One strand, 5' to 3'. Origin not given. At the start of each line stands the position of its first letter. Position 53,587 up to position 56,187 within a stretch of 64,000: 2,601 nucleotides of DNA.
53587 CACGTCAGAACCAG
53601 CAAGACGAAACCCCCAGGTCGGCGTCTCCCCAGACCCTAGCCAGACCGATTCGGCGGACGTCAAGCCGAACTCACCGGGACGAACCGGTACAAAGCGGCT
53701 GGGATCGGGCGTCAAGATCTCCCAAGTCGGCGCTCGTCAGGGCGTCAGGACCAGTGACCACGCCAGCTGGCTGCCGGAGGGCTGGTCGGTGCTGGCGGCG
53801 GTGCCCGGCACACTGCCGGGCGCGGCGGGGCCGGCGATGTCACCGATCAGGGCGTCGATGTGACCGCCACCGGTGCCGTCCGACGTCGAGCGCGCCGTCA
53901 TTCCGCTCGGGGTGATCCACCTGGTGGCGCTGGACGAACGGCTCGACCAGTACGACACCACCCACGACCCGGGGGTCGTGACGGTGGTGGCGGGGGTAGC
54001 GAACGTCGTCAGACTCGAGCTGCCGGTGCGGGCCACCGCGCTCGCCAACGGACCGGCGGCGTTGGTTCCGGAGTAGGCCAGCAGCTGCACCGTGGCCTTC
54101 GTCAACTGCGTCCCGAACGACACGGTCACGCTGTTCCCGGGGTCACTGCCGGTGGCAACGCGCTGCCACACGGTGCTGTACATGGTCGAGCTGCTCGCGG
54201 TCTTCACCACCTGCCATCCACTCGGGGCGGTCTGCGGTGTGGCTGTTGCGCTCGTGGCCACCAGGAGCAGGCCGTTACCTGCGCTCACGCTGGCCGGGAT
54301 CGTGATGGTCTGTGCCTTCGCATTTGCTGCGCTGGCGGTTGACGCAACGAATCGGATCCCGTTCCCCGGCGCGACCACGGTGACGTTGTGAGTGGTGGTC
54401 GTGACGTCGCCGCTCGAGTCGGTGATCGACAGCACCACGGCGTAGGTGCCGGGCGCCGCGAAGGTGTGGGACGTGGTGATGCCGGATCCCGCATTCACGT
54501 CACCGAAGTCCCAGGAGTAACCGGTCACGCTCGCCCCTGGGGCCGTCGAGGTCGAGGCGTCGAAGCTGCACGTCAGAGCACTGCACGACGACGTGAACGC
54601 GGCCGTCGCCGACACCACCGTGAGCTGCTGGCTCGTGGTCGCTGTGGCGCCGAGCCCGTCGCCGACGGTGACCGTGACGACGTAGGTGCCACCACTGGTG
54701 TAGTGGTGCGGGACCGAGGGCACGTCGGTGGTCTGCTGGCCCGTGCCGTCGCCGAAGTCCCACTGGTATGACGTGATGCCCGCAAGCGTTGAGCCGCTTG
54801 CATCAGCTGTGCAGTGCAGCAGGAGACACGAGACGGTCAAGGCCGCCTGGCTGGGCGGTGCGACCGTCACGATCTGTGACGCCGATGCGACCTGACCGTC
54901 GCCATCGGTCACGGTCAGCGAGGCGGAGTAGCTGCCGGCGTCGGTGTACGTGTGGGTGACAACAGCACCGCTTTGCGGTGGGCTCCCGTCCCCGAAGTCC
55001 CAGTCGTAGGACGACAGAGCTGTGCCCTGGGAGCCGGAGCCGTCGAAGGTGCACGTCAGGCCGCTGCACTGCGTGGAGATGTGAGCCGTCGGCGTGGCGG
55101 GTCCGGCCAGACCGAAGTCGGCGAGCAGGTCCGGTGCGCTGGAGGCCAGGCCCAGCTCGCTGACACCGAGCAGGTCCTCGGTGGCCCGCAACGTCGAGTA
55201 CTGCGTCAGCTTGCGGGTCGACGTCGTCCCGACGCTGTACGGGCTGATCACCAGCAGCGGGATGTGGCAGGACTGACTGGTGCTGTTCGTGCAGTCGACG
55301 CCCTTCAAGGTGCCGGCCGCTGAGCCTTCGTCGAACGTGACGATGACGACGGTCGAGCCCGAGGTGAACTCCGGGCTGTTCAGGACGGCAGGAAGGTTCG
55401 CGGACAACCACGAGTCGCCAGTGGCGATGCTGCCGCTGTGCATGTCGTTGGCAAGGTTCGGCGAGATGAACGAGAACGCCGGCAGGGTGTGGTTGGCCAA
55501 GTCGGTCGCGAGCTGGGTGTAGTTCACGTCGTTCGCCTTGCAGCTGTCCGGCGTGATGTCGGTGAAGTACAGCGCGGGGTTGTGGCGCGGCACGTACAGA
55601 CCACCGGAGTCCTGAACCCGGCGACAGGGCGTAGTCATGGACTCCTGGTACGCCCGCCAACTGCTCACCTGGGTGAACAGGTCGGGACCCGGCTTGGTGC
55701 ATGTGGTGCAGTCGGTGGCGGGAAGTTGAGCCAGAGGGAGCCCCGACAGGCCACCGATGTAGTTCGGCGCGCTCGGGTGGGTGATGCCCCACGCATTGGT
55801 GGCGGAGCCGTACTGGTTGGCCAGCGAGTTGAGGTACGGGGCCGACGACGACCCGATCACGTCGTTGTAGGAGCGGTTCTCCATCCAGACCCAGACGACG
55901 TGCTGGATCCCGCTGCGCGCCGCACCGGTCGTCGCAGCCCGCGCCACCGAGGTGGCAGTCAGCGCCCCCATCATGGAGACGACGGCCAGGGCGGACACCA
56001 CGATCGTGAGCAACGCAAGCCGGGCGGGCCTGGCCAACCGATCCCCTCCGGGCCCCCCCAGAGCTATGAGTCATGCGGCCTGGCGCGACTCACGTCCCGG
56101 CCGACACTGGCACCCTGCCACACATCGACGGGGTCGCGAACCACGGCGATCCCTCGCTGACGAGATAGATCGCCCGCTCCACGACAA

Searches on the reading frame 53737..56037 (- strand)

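Call 46: search_protein_families(library=pfam, proteins=[window:53737-56037:-], max_evalue=0.00001)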
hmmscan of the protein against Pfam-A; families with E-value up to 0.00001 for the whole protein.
window:53737-56037:- (766 aa): 4 families
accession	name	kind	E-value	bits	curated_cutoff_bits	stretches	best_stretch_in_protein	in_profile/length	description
PF18911.6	PKD_4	-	2.5e-47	159.3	27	3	315-391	3-82/85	PKD domain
PF00801.26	PKD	-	1.5e-28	99.1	23.5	3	325-389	13-78/80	PKD domain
PF04185.19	Phosphoesterase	-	7.4e-26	91.6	23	1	65-292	106-355/356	Phosphoesterase family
PF22352.2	K319L-like_PKD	-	1.3e-06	28.7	27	0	413-474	18-84/84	K319L-like, PKD domain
